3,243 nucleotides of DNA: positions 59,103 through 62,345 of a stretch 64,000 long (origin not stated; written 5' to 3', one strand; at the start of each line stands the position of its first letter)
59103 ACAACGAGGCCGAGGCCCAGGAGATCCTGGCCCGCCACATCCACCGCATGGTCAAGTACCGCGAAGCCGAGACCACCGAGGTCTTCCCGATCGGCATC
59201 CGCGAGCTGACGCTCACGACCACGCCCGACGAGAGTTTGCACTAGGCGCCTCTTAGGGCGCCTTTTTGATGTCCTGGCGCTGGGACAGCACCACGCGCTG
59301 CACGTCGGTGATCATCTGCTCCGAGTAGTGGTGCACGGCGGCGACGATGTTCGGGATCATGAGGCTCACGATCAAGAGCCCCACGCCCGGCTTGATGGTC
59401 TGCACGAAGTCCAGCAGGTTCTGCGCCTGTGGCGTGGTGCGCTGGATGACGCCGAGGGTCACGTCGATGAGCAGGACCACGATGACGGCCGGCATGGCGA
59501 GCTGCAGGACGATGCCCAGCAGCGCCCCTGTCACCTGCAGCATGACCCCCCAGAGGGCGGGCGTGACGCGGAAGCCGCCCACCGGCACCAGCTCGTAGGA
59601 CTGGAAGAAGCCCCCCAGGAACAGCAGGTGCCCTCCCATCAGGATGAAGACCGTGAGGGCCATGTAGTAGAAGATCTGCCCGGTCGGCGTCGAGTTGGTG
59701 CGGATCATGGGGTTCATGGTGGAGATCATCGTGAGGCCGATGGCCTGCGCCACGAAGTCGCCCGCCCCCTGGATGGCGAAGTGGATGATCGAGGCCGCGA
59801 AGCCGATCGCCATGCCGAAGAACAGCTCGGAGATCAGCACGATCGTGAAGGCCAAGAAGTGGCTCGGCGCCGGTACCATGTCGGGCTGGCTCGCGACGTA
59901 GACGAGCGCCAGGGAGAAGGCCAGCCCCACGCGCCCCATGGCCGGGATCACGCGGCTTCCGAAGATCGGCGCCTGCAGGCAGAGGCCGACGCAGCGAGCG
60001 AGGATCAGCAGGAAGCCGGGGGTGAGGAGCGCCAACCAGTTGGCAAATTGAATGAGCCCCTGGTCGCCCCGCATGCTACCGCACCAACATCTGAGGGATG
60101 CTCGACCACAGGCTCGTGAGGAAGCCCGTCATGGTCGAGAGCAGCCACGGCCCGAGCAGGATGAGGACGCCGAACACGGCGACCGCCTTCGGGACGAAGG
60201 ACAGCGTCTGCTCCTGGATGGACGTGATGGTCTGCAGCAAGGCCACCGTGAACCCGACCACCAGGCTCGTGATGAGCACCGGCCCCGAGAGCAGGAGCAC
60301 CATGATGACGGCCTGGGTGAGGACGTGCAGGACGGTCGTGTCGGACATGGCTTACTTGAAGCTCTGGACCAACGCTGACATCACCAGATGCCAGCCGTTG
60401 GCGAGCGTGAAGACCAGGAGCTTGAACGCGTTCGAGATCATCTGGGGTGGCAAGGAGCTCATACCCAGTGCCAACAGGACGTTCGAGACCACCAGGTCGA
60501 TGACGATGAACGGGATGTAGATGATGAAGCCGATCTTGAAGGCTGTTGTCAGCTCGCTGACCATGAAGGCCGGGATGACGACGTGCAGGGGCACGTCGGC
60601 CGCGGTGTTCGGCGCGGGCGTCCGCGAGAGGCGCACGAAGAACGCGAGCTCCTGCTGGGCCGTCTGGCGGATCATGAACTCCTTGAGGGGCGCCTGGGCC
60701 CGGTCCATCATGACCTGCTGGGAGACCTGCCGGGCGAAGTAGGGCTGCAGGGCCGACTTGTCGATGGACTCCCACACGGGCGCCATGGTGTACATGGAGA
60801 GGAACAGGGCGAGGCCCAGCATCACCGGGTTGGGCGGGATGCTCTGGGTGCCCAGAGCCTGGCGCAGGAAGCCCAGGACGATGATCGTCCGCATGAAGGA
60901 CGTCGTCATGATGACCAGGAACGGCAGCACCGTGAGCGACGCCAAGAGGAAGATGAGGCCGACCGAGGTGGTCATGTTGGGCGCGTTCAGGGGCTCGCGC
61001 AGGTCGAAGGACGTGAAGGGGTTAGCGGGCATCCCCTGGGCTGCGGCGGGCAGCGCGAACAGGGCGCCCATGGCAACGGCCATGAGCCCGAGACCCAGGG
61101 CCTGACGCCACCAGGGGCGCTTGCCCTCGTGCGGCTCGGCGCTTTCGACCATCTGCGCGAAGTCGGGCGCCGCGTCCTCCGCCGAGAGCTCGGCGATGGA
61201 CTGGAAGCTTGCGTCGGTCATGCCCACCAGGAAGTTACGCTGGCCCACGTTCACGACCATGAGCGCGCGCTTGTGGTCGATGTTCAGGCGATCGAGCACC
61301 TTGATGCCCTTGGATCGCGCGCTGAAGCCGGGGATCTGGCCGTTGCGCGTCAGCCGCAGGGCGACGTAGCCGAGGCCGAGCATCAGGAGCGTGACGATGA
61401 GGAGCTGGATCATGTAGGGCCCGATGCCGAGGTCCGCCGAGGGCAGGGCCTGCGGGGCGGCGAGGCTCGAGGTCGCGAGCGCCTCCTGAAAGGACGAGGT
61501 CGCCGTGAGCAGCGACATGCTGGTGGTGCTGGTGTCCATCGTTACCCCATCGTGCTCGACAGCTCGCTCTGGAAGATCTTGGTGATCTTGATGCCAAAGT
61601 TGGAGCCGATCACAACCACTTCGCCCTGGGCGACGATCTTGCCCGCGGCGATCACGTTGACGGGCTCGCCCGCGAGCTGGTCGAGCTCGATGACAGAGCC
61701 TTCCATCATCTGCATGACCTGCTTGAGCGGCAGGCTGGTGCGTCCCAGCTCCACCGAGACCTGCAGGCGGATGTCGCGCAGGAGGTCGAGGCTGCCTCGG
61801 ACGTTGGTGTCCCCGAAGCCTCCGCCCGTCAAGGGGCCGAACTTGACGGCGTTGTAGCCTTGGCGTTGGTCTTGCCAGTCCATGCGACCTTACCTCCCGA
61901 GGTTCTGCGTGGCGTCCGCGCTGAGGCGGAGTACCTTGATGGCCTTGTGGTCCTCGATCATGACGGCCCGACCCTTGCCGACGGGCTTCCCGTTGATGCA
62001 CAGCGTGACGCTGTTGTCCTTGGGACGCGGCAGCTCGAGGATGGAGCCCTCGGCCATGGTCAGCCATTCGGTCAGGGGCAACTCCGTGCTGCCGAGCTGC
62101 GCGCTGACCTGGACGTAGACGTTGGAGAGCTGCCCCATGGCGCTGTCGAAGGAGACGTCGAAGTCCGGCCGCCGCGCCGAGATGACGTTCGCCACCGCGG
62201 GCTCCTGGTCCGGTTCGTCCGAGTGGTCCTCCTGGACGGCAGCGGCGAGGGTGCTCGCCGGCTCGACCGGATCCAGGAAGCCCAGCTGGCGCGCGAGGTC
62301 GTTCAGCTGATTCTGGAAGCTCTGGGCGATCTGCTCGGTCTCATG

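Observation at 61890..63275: Membrane-anchored SpoA (FliN-like) domain protein sits between fliM and fliN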

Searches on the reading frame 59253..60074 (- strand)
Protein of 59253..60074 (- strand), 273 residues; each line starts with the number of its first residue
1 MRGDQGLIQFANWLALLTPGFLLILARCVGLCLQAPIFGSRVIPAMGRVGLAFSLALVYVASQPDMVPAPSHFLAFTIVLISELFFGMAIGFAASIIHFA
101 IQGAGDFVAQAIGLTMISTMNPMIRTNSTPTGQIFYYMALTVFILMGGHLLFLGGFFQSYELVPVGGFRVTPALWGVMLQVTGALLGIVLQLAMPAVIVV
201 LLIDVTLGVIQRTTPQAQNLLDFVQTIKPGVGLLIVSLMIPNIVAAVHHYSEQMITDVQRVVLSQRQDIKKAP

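Call 3: search_protein_families(library=pfam, proteins=[window:59253-60074:-], max_evalue=0.1)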
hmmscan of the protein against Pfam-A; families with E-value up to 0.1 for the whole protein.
window:59253-60074:- (273 aa): 2 families
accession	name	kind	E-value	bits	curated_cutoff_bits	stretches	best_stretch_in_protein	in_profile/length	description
PF01311.25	Bac_export_1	-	2.5e-49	168.4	27.8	1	21-253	4-229/230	Bacterial export proteins, family 1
PF19600.4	DUF6105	-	0.072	13.7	27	0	142-206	4-69/110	Family of unknown function (DUF6105)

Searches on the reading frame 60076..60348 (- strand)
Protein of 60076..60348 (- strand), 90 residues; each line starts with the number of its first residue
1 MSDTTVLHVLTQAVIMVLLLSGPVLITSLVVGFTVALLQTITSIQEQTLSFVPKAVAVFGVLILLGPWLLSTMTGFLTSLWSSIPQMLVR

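Call 3: search_protein_families(library=pfam, proteins=[window:60076-60348:-], max_evalue=0.1)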
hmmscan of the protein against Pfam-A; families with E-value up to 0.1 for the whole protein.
window:60076-60348:- (90 aa): 1 family
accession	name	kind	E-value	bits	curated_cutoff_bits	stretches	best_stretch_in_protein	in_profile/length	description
PF01313.24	Bac_export_3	-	7.9e-26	90.2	25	1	6-77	2-73/74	Bacterial export proteins, family 3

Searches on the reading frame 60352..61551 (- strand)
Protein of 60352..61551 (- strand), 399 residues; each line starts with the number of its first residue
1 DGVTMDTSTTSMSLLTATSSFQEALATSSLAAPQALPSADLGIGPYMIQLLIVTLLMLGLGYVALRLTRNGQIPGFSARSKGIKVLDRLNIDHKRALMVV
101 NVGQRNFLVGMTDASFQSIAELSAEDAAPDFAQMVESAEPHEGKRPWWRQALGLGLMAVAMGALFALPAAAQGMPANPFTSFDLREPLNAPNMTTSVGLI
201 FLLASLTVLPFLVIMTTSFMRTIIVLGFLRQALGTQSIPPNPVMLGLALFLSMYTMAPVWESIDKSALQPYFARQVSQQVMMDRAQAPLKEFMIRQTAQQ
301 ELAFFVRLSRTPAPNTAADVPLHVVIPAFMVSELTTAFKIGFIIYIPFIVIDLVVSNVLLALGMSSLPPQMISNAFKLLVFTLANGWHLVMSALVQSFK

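Call 3: search_protein_families(library=pfam, proteins=[window:60352-61551:-], max_evalue=0.1)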
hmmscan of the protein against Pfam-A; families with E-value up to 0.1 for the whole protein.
window:60352-61551:- (399 aa): 2 families
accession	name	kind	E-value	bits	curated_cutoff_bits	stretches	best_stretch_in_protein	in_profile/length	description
PF00813.25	FliP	-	7.7e-71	238.4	26.9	1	202-394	1-191/191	FliP family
PF04347.18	FliO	-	5.4e-09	36.5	22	1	75-135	14-74/91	Flagellar biosynthesis protein, FliO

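Call 4: search_protein_families(library=ncbifam, proteins=[window:60352-61551:-], max_evalue=0.1)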
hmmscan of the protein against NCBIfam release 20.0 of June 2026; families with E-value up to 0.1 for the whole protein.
window:60352-61551:- (399 aa): 5 families
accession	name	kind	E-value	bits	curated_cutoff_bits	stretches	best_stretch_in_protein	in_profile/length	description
TIGR01103.1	fliP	equivalog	9.8e-72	240.9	217.45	1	202-398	1-197/197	flagellar type III secretion system pore protein FliP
NF009438.0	PRK12797.1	subfamily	2.4e-61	207.3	179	1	192-398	4-216/217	EscR/YscR/HrcR family type III secretion system export apparatus protein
TIGR01102.1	yscR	equivalog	4.7e-56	189.8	208.6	1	199-394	1-202/202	type III secretion system export apparatus subunit SctR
NF009437.0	PRK12796.1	equivalog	3.1e-40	138.2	263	1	193-397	2-216/223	EscR/YscR/HrcR family type III secretion system export apparatus protein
TIGR03500.1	FliO_TIGR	equivalog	3.4e-14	52.6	55.25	1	50-122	1-70/70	flagellar biosynthetic protein FliO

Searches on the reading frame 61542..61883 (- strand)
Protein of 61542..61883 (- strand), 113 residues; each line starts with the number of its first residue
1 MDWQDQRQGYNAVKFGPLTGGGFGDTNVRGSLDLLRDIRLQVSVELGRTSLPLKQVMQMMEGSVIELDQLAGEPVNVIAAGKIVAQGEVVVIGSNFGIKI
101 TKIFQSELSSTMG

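Call 3: search_protein_families(library=pfam, proteins=[window:61542-61883:-], max_evalue=0.1)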
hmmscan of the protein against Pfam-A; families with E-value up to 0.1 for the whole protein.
window:61542-61883:- (113 aa): 2 families
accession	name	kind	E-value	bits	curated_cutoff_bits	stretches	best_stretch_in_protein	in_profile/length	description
PF01052.25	FliMN_C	-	2.7e-23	82.1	23.8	1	34-104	2-72/73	Type III flagellar switch regulator (C-ring) FliN C-term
PF14833.11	NAD_binding_11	-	0.063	14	30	0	76-105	11-40/122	NAD-binding of NADP-dependent 3-hydroxyisobutyrate dehydrogenase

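Call 4: search_protein_families(library=ncbifam, proteins=[window:61542-61883:-], max_evalue=0.1)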
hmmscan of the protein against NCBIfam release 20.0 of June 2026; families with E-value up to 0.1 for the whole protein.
window:61542-61883:- (113 aa): 12 families
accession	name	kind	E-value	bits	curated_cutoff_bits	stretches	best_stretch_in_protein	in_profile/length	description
NF005995.1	PRK08119.1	equivalog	2.9e-29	102.7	218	1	25-106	291-372/376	flagellar motor switch phosphatase FliY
TIGR02480.1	fliN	equivalog_domain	1.3e-27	95.5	84.05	1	32-106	2-76/77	flagellar motor switch protein FliN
NF006272.1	PRK08432.1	equivalog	1.8e-21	77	219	1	32-103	192-263/274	flagellar motor switch protein FliY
NF005275.1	PRK06782.1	equivalog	9.6e-16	57.6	681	1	32-103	444-515/516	flagellar motor switch protein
NF006273.1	PRK08433.1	equivalog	1.4e-15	57.4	114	1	33-107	16-90/100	flagellar motor switch protein FliN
TIGR02551.1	SpaO_YscQ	equivalog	2e-14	54.2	100.8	1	32-102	229-299/300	type III secretion system cytoplasmic ring protein SctQ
NF005276.0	PRK06788.1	equivalog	2.8e-10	40.3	98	1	28-103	24-99/119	flagellar motor switch protein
TIGR01397.1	fliM_switch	equivalog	1.9e-07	30.6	219.6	1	34-103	249-318/320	flagellar motor switch protein FliM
NF005956.0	PRK08035.1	equivalog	4.3e-07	29.4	230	1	35-102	248-315/323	YscQ/HrcQ family type III secretion apparatus protein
NF004605.0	PRK05933.1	equivalog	0.00029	20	536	1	41-101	309-370/372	type III secretion system protein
NF005277.0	PRK06789.1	equivalog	0.00072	19.5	81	1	34-103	3-72/74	flagellar motor switch protein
NF006018.0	PRK08158.1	equivalog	0.0014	17.7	223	1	31-102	223-294/303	YscQ/HrcQ family type III secretion apparatus protein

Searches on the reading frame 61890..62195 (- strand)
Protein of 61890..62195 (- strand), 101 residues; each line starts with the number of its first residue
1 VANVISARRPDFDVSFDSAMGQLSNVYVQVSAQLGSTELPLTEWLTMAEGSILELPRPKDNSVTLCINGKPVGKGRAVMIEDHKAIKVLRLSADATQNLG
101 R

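Call 49: search_solved_structures(query=window:61890-62195:-, max_evalue=0.01, show_alignments=2)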
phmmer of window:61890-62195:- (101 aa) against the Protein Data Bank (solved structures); distinct sequences matched with E-value up to 0.01: 7.
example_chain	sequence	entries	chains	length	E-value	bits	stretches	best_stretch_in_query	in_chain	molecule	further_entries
5xrw_A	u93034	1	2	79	3.1e-10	43.3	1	30-89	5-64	FliN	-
1o6a_A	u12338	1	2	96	2.4e-07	34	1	22-91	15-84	putative flagellar motor switch protein FliN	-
1yab_A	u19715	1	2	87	2.5e-07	34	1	23-91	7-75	chemotaxis protein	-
3uep_A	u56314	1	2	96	2.1e-06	31.1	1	20-92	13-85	YscQ-C, type III secretion protein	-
4yxb_A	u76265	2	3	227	1.7e-05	28.2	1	23-90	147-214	Flagellar motor switch protein FliM,Flagellar motor switch protein FliN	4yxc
8umd_D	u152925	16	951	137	0.00048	23.5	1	23-90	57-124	Flagellar motor switch protein FliN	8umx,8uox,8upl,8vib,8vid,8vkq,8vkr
4yxb_D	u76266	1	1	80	0.0046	20.4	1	32-91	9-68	FliM::FliN fragment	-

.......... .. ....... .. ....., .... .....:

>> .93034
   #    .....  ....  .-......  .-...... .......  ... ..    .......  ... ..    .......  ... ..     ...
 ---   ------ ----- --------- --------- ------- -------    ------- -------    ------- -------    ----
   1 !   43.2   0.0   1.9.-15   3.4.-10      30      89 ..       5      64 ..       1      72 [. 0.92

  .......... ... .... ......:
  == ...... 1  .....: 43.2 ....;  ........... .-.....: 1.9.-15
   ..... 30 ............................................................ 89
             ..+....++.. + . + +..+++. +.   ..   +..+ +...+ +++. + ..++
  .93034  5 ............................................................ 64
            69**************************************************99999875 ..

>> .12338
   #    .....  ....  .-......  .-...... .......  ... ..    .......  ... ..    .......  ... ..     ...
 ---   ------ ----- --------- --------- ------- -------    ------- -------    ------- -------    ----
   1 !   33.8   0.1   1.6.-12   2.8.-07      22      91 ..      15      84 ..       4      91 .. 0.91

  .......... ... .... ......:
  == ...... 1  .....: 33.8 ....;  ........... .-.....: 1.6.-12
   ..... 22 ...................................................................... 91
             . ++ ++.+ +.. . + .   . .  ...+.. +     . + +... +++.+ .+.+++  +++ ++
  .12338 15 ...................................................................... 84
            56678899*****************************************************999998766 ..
